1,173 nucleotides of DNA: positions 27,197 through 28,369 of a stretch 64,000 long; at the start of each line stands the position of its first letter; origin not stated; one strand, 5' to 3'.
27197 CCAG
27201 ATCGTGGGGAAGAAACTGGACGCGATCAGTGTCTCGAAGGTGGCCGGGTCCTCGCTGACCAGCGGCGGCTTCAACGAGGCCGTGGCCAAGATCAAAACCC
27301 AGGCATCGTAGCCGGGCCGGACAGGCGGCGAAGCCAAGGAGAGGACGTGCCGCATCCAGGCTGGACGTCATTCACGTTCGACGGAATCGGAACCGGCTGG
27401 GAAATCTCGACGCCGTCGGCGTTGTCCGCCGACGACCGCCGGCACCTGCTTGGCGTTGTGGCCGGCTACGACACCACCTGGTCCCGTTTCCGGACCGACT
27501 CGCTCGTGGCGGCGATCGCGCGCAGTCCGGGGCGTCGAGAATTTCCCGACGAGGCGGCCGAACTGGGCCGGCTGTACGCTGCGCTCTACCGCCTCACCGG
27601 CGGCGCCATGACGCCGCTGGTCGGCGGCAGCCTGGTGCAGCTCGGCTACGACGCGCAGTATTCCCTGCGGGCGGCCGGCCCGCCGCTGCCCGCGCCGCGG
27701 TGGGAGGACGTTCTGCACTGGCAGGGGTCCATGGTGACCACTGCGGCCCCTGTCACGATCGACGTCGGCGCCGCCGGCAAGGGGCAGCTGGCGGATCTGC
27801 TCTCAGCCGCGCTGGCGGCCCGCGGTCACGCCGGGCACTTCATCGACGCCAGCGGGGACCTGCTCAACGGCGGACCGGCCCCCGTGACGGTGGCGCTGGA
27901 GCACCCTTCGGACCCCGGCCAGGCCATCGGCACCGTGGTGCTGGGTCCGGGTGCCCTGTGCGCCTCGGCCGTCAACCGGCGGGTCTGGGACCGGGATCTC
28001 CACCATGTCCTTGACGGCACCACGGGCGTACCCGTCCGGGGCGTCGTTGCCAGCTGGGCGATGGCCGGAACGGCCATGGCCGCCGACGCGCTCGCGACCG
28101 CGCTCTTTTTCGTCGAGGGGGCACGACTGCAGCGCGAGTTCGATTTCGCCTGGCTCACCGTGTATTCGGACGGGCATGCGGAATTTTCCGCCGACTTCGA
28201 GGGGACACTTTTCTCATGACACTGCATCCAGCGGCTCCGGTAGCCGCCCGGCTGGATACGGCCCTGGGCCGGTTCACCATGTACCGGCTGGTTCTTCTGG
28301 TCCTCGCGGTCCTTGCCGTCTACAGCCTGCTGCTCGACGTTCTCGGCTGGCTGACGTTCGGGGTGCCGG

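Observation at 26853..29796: Compact three-gene flavin electron-transfer module: FMN-binding lipoprotein, signal-less ApbE, and an RnfD/NqrB-like membrane domain fused to an FNR-type NAD(P)H reductase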

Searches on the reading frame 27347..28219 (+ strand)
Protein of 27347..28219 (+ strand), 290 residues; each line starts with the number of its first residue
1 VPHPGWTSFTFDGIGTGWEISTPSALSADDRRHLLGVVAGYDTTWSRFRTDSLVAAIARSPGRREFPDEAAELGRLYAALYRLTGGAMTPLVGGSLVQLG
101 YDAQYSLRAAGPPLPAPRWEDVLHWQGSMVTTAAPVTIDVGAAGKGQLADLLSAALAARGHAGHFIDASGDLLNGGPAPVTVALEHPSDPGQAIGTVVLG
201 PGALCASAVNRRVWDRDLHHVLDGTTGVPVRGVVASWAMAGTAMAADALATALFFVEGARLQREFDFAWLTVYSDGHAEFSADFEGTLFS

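Call 3: search_protein_families(library=pfam, proteins=[window:27347-28219:+], max_evalue=0.1)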
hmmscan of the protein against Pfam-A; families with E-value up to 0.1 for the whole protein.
window:27347-28219:+ (290 aa): 1 family
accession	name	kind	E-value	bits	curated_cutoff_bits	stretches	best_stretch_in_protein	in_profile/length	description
PF02424.20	ApbE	-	5.2e-29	102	25.6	1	15-257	2-247/266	ApbE family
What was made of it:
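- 27347..28219 (+): Gene 2: ApbE-family FAD:protein FMN transferase (290 aa) with no signal peptide, lipobox or TM segment. PF02424 at 102 bits (call 3).
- On ApbE / FAD:protein FMN transferase (PF02424): 102 bits against 25.6 (call 3).
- Checked: ApbE PF02424 scores 102 bits (call 3).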

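Call 4: search_protein_families(library=ncbifam, proteins=[window:27347-28219:+], max_evalue=0.1)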
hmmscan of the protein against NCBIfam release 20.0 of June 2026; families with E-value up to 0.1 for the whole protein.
window:27347-28219:+ (290 aa): 1 family
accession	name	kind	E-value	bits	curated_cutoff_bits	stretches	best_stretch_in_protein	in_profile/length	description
NF007774.0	PRK10461.1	equivalog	1.4e-07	30.8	498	1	137-258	180-310/351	FAD:protein FMN transferase ApbE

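Call 53: search_solved_structures(query=window:27347-28216:+, max_evalue=0.01, show_alignments=2)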
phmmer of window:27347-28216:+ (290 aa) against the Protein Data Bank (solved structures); distinct sequences matched with E-value up to 0.01: 13.
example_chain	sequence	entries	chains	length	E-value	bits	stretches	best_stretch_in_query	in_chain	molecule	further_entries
1vrm_A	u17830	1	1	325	3.1e-12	49.7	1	65-261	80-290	hypothetical protein TM1553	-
4xgw_A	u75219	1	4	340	5.2e-08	35.8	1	136-258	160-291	FAD:protein FMN transferase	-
2o18_A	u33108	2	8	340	1.9e-07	34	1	136-258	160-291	Thiamine biosynthesis lipoprotein apbE | FAD:protein FMN transferase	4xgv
4xgx_A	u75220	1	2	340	2.7e-07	33.5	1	136-258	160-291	FAD:protein FMN transferase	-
6nxi_A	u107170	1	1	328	4.2e-07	32.8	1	123-256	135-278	FAD:protein FMN transferase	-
3pnd_A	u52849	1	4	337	4.5e-06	29.5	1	136-261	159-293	Thiamine biosynthesis lipoprotein ApbE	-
6nxj_A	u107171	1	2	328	6.6e-06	28.9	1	123-256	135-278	FAD:protein FMN transferase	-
4xdt_A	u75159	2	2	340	5.1e-05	26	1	44-266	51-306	FAD:protein FMN transferase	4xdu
5mgy_H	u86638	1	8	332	0.00015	24.5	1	122-256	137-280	FAD:protein FMN transferase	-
4ifu_A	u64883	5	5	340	0.00019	24.1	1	132-266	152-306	FAD:protein FMN transferase | Thiamine biosynthesis lipoprotein ApbE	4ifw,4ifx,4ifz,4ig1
7mgt_A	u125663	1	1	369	0.00032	23.4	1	133-266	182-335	FAD:protein FMN transferase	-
4xdr_A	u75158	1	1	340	0.0028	20.3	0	132-266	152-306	FAD:protein FMN transferase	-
7esa_A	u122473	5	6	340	0.0093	18.6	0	132-255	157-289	FAD:protein FMN transferase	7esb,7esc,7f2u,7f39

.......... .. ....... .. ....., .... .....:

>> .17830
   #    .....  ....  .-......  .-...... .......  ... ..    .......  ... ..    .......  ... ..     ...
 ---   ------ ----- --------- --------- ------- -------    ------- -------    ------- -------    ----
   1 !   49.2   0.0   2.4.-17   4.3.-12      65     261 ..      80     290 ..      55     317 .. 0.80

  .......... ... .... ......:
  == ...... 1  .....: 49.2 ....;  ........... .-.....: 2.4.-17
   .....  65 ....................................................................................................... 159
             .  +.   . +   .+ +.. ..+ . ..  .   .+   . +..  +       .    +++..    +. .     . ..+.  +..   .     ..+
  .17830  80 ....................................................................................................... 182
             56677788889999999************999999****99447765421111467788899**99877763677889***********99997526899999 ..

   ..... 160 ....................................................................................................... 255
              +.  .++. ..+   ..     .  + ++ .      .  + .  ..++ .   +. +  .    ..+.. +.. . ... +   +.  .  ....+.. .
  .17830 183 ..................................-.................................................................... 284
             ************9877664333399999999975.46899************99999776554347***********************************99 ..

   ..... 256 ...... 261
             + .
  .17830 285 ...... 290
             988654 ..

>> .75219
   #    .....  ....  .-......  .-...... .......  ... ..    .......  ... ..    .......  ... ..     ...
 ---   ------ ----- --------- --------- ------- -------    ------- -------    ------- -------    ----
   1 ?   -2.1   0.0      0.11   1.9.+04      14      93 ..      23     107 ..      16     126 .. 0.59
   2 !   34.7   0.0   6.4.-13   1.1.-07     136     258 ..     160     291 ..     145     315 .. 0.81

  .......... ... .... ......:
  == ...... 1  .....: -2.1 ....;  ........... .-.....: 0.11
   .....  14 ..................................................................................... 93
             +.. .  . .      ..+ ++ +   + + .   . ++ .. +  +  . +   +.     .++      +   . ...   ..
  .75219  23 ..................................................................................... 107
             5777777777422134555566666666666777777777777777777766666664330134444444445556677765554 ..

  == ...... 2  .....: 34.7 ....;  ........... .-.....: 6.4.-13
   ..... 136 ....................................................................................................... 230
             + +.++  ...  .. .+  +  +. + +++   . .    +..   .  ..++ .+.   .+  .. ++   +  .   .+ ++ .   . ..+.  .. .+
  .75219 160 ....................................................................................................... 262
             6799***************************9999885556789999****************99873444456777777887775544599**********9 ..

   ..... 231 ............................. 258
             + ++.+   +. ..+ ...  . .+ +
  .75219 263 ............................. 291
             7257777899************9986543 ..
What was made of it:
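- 27347..28219 (+): It aligns to TM1553 and Vibrio ApbE with HH[IV]LD, DALATA and GAAGKG retained (call 53).
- On ApbE / FAD:protein FMN transferase (PF02424): LHHVLD, ADALATA, GAAGKG and ASGD align with TM1553 and Vibrio ApbE (call 53).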
